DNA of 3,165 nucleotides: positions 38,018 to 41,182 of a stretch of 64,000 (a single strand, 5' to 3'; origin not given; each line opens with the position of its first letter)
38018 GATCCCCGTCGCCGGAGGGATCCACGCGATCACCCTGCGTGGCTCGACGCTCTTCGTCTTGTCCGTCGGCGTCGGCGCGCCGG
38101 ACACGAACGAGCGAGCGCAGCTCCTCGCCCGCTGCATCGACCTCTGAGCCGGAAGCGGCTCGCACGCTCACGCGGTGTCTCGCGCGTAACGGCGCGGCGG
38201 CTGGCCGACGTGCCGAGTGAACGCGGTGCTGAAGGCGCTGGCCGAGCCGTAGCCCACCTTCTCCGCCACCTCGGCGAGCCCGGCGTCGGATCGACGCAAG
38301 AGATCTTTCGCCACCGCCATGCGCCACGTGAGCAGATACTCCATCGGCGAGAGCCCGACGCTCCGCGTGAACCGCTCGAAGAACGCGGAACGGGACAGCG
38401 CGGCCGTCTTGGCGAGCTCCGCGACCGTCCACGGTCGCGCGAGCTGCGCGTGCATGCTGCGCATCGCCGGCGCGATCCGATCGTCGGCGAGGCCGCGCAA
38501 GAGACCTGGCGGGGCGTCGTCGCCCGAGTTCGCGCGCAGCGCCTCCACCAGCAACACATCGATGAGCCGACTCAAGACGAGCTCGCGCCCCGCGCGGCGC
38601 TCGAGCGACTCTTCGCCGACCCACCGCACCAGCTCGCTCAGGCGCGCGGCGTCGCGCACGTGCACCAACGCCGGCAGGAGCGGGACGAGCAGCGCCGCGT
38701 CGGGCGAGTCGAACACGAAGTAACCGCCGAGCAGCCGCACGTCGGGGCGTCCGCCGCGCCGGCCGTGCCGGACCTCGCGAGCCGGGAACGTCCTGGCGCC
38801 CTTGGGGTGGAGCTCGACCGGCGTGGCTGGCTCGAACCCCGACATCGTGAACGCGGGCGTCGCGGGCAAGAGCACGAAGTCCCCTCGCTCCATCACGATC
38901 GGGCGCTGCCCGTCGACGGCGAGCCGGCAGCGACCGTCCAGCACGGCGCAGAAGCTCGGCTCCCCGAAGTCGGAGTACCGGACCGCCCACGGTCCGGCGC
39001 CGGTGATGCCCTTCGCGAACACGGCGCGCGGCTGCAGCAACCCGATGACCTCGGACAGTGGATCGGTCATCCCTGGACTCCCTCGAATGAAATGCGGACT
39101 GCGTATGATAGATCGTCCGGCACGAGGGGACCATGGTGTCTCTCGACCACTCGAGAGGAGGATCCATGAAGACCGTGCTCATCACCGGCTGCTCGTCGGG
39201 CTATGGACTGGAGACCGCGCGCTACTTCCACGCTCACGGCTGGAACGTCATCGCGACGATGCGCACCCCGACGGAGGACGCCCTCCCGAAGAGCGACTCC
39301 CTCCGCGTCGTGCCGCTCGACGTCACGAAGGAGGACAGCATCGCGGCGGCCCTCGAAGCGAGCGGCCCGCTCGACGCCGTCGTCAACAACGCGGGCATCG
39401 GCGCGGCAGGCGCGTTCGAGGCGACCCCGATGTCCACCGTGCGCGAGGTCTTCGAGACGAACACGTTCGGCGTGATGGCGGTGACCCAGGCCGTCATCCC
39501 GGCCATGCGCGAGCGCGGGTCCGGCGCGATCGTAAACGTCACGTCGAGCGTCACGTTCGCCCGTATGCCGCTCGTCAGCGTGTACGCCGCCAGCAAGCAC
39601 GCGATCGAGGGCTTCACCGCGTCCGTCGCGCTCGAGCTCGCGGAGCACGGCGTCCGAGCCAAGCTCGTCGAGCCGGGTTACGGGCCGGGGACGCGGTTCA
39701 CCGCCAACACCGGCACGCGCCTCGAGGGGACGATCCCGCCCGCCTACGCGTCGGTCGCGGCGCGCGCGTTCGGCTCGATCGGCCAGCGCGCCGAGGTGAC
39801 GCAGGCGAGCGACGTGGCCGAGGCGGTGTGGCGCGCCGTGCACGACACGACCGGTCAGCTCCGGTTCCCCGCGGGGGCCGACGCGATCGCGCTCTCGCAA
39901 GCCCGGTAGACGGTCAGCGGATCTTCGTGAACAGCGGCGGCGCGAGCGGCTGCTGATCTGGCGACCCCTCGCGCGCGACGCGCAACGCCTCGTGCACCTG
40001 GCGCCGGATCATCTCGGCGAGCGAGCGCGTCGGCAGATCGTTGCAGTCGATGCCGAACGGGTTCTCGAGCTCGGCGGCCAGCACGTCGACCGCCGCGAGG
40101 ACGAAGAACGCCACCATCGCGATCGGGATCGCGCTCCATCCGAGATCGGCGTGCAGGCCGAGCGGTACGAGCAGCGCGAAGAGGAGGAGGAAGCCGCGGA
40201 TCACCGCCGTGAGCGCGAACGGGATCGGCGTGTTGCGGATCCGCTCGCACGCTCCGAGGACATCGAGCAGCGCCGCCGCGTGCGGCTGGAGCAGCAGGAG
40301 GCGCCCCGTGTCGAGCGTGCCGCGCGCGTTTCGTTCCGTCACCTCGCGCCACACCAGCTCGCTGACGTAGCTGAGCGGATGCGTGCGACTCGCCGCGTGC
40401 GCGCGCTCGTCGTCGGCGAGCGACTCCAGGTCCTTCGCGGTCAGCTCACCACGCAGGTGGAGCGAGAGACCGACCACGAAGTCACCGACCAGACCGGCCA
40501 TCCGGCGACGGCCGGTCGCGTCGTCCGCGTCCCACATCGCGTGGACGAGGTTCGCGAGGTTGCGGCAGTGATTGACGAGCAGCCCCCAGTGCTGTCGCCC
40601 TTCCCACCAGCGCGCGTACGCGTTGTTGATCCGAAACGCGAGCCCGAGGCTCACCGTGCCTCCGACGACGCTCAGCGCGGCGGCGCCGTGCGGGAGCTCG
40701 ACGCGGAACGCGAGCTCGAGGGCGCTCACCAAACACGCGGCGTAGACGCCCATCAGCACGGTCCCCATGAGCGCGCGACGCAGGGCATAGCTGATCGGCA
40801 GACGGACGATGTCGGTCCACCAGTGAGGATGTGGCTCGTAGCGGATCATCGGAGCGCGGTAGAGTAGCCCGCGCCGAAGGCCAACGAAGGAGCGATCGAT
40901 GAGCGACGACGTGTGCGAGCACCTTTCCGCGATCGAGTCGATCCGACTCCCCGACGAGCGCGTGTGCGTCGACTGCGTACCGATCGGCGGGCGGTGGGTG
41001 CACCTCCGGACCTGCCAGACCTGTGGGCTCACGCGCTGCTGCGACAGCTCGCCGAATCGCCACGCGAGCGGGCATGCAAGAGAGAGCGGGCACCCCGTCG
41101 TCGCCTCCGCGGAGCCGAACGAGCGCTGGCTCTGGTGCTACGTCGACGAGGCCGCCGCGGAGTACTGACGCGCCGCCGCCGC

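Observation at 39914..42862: cNMP-binding TrxR-like flavoprotein lacking the CxxC redox pair, flanked by a UBP-type zinc-finger protein and a bestrophin-family channel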

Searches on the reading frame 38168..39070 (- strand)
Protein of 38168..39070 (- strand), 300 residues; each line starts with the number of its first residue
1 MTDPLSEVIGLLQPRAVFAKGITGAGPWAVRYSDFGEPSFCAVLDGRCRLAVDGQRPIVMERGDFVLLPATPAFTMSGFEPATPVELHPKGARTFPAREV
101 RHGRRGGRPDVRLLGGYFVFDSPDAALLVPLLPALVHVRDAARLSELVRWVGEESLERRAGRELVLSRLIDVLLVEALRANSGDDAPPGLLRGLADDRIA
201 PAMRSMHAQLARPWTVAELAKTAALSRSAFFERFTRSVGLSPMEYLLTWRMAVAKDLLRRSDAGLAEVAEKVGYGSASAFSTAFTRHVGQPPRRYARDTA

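Call 3: search_protein_families(library=pfam, proteins=[window:38168-39070:-], max_evalue=0.01)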
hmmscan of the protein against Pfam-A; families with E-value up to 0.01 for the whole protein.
window:38168-39070:- (300 aa): 5 families
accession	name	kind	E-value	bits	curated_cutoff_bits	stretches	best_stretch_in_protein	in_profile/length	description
PF12852.13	Cupin_6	-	1.9e-34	119.5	26.7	1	3-180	1-180/183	Cupin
PF12833.13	HTH_18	-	6e-21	75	33.6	1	219-297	1-79/80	Helix-turn-helix domain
PF00165.29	HTH_AraC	-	2.6e-12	47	26.6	2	206-246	1-41/42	Bacterial regulatory helix-turn-helix proteins, AraC family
PF05899.18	Cupin_3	-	3.3e-05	23.9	23.5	1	34-70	22-58/74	EutQ-like cupin domain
PF07883.17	Cupin_2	-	0.00055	20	27.2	1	37-71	19-51/70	Cupin domain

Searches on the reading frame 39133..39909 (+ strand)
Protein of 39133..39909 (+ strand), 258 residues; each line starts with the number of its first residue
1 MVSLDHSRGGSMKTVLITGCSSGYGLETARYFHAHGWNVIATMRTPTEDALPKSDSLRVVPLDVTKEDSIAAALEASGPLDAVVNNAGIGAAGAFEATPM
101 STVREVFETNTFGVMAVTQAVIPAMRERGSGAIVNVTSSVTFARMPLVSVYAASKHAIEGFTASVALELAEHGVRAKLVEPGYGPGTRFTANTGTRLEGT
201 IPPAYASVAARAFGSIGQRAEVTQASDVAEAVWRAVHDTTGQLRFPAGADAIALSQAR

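Call 3: search_protein_families(library=pfam, proteins=[window:39133-39909:+], max_evalue=0.01)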
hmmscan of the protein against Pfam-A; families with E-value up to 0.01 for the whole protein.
window:39133-39909:+ (258 aa): 7 families
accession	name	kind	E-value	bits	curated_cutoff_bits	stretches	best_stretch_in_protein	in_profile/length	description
PF00106.31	adh_short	-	9.2e-46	156.2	26.6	1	13-192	1-189/195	short chain dehydrogenase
PF13561.12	adh_short_C2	-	2.7e-32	112.7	27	1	21-183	3-175/236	Enoyl-(Acyl carrier protein) reductase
PF01370.27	Epimerase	-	8.5e-14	52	20.9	1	15-238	1-227/240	NAD dependent epimerase/dehydratase family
PF08659.16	KR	-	4e-08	33.8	22.6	1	14-164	2-162/180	KR domain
PF13460.12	NAD_binding_10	-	1.6e-06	28.5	27.2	1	22-139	4-99/184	NAD(P)H-binding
PF12242.14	Eno-Rase_NADH_b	-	0.00052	20.2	23.4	1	11-28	39-56/79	NAD(P)H binding domain of trans-2-enoyl-CoA reductase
PF23441.1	SDR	-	0.00064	19.6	27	1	107-221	119-230/258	SDR-like rossmann domain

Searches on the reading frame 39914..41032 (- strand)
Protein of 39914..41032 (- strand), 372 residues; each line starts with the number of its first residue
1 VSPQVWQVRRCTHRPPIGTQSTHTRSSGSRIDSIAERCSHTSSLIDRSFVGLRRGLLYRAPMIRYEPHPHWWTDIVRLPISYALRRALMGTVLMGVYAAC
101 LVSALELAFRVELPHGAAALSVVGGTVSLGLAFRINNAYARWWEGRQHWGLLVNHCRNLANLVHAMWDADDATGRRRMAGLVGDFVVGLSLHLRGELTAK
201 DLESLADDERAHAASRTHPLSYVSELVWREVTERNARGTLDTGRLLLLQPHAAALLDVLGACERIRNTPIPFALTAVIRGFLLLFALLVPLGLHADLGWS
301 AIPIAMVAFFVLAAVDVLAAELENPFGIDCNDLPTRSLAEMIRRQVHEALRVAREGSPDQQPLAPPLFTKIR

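Call 3: search_protein_families(library=pfam, proteins=[window:39914-41032:-], max_evalue=0.01)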
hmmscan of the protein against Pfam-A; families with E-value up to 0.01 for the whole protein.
window:39914-41032:- (372 aa): 1 family
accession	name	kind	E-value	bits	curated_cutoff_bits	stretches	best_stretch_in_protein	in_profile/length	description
PF25539.1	Bestrophin_2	-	2.4e-58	198.3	27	1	67-348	5-288/288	Bacterial/Fungal Bestrophin protein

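Call 4: search_protein_families(library=ncbifam, proteins=[window:39914-41032:-], max_evalue=0.01)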
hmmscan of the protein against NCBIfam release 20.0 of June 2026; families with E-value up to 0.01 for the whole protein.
window:39914-41032:- (372 aa): 0 families

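Call 95: search_protein_families(library=padloc, proteins=[window:39914-40849:-], max_evalue=0.01)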
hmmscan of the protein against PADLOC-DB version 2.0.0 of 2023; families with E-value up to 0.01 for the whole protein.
window:39914-40849:- (311 aa): 0 families
